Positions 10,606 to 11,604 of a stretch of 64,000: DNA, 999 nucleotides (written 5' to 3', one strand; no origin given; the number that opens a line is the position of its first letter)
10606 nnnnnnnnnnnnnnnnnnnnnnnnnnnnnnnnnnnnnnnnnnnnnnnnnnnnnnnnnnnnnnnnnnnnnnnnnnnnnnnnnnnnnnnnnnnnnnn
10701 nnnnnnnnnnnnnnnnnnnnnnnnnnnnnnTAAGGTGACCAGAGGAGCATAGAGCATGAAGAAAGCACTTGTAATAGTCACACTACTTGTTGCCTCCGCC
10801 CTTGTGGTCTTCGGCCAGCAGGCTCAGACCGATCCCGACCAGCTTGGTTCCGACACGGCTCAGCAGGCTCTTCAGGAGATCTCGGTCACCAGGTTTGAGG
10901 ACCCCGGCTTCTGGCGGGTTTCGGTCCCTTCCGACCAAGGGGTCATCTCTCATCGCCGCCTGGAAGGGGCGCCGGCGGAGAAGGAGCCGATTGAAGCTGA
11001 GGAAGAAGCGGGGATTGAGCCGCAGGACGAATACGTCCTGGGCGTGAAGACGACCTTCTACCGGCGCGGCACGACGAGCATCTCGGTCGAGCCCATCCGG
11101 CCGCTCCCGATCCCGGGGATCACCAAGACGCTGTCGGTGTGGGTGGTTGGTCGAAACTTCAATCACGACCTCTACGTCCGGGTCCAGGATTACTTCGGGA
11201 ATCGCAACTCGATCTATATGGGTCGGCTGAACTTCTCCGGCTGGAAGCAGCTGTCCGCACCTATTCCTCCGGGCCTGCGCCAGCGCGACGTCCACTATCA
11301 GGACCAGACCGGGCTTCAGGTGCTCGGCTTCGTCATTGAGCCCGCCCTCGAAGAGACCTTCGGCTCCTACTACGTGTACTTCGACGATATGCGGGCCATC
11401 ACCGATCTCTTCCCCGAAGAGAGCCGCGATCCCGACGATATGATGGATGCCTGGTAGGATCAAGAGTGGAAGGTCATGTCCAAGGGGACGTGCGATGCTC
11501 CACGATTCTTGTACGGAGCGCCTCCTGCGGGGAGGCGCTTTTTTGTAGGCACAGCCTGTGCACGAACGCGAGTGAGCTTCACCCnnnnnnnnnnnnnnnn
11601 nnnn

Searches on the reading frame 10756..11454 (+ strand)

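Call 35: search_protein_families(library=pfam, proteins=[window:10756-11454:+], max_evalue=0.0001)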
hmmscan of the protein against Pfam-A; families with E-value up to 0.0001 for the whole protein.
window:10756-11454:+ (233 aa): 1 family
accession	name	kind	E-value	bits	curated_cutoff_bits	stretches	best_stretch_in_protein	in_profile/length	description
PF04620.18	FlaA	-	7.4e-34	117.8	25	1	32-218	16-223/230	Flagellar filament outer layer protein Flaa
